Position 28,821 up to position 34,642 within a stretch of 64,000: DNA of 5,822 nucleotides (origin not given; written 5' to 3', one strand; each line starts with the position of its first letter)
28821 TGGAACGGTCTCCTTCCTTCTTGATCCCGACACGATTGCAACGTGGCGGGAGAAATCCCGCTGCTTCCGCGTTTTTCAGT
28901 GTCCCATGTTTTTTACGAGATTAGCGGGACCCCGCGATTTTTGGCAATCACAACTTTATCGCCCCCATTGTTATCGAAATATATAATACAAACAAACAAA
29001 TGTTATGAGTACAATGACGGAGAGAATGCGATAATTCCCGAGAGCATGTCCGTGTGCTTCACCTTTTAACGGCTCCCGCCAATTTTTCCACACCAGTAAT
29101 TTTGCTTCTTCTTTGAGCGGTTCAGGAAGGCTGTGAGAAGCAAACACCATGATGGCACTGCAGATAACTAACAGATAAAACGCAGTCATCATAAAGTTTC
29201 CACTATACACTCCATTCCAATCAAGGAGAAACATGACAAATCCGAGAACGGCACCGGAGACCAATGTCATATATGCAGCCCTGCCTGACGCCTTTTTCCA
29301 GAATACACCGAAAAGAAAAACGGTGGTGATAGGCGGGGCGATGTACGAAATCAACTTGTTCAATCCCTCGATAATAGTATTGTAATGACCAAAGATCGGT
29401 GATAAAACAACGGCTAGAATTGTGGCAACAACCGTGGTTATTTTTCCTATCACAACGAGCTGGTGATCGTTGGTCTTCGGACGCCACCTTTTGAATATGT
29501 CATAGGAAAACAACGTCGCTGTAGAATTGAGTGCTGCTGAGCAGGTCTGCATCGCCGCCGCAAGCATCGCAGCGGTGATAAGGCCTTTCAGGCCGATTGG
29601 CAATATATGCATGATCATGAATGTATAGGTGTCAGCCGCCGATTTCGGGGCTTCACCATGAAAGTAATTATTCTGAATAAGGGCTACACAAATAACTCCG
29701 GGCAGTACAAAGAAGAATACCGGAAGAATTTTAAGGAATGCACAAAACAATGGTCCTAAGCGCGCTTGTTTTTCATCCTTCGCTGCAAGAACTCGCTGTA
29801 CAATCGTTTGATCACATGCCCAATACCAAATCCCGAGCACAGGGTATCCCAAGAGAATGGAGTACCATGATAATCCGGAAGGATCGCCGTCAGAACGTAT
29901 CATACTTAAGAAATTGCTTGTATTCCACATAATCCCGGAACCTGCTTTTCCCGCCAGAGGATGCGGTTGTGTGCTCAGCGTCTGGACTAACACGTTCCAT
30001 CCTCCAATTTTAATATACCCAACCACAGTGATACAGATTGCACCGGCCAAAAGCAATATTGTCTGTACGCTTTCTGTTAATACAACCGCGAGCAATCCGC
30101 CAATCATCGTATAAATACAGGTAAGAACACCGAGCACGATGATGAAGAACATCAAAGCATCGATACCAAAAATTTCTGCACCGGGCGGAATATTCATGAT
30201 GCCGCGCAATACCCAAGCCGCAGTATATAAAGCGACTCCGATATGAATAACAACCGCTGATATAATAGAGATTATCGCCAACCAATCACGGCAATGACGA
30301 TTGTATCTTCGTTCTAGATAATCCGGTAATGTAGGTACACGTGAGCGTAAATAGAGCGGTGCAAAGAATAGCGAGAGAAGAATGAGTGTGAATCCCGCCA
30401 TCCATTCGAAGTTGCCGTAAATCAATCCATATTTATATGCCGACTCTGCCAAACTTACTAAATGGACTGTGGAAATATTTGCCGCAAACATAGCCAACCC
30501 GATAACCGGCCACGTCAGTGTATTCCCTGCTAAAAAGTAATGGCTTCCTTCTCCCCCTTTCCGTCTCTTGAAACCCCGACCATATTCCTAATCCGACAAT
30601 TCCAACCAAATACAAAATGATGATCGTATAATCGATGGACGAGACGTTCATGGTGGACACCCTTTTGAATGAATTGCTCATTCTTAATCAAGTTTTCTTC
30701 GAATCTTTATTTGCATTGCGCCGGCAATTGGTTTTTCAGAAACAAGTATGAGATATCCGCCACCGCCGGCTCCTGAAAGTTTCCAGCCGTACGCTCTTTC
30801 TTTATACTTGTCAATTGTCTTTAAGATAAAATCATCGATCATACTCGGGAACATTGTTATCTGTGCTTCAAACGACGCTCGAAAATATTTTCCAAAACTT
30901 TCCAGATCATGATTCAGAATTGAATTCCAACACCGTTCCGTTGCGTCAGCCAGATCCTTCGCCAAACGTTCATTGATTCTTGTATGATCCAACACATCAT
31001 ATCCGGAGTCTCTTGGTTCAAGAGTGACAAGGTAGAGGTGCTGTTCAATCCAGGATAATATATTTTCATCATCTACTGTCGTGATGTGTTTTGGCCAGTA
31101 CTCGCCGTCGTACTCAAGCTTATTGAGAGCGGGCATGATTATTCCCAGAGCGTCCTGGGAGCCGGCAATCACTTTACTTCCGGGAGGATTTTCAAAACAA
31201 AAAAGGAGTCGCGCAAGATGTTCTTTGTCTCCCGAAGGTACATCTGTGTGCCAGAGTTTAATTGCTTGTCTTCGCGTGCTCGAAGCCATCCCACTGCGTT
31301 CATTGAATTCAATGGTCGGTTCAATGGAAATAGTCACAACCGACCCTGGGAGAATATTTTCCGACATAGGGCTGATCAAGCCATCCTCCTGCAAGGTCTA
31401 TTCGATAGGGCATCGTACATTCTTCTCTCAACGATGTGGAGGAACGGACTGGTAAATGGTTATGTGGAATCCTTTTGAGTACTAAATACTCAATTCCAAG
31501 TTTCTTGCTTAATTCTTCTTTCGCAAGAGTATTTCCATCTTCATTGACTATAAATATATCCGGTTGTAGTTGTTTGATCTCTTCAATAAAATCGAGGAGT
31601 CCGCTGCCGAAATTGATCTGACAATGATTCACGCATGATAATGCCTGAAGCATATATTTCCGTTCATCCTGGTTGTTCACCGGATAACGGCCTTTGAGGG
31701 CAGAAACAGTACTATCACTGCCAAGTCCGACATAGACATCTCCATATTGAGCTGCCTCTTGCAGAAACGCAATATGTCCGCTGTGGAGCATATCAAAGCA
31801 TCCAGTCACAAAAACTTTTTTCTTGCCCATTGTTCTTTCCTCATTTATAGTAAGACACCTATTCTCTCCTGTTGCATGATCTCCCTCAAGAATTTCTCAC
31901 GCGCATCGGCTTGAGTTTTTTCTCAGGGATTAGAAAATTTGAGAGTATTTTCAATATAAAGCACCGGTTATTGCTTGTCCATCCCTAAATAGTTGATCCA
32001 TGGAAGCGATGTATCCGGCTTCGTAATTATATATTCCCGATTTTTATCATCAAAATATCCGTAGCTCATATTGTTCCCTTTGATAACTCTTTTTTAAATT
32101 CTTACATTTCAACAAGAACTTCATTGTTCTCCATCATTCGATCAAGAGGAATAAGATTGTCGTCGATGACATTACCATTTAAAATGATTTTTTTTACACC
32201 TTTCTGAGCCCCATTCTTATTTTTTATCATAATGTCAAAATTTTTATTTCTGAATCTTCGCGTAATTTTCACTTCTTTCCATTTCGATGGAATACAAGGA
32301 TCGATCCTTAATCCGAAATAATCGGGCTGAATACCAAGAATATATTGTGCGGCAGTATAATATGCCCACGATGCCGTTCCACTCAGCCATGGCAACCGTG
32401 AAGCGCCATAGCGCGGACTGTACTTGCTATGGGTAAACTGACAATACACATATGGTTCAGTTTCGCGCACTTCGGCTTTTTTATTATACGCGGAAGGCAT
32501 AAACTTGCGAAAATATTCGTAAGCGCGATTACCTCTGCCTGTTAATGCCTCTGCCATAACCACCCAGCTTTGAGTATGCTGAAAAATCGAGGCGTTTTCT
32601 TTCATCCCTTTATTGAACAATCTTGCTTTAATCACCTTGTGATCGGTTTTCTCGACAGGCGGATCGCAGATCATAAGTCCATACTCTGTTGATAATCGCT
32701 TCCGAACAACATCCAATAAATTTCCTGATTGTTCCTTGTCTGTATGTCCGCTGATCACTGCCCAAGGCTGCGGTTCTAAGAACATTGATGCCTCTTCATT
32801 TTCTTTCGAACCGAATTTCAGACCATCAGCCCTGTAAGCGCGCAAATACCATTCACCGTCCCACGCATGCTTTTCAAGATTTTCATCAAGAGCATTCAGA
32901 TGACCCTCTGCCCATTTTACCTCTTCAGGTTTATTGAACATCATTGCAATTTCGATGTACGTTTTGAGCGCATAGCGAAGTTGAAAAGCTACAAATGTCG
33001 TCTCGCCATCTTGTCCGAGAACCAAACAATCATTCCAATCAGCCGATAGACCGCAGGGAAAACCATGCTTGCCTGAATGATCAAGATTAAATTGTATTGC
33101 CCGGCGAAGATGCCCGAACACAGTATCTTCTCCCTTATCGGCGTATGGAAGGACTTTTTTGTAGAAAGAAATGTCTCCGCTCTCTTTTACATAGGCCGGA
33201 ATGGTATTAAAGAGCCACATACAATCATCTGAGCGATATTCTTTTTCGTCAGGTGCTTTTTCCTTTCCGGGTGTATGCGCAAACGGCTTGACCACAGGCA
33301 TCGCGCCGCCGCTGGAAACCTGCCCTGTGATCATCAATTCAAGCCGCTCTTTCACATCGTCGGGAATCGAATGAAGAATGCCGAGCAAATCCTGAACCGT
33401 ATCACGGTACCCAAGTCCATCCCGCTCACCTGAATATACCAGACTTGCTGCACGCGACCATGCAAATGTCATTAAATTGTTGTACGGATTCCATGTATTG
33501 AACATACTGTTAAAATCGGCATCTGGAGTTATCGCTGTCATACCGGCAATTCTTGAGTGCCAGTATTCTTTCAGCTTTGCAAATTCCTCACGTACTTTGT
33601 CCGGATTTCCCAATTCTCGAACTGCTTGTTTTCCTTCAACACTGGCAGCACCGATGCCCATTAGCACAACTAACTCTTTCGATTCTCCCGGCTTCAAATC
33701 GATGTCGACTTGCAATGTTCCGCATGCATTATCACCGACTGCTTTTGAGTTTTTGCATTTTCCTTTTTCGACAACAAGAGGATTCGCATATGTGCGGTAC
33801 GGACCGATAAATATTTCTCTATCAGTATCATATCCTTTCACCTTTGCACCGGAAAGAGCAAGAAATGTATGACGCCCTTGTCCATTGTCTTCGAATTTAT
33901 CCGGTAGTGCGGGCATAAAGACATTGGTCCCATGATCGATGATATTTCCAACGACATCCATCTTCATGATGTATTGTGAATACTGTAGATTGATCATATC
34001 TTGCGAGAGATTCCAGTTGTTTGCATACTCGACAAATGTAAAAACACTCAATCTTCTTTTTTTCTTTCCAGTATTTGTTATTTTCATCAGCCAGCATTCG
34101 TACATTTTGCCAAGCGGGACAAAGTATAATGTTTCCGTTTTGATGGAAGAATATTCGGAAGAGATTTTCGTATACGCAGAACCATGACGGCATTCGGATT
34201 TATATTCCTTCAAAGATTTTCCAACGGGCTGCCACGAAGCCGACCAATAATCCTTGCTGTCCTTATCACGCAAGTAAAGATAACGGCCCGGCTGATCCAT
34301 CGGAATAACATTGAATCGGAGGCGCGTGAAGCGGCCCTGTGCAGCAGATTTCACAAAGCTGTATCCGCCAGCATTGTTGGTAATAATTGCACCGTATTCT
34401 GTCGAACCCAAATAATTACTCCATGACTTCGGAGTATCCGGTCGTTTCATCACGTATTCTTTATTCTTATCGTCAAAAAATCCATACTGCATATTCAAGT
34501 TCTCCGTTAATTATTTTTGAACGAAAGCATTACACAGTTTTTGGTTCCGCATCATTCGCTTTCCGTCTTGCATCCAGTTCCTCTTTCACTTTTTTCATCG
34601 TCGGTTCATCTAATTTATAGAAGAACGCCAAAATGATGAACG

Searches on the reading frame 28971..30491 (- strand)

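Call 39: search_protein_families(library=pfam, proteins=[window:28971-30491:-])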
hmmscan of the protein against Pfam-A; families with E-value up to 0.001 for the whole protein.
window:28971-30491:- (506 aa): 1 family
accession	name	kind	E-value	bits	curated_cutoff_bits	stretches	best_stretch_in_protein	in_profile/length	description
PF00474.23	SSF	-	9.2e-58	196.5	22.8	1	2-413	18-406/406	Sodium:solute symporter family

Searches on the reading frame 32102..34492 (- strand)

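Call 39: search_protein_families(library=pfam, proteins=[window:32102-34492:-])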
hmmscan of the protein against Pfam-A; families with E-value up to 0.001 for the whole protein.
window:32102-34492:- (796 aa): 2 families
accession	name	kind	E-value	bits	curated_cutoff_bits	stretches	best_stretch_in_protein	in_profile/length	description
PF17167.11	Glyco_hydro_94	-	1.7e-140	468.9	27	1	310-720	1-420/420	Glycosyl hydrolase 94 superfamily, catalytic domain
PF06165.18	GH94_b-supersand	-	5.8e-81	272.1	23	1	21-279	1-251/251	Glycosyl hydrolase 94, supersandwich domain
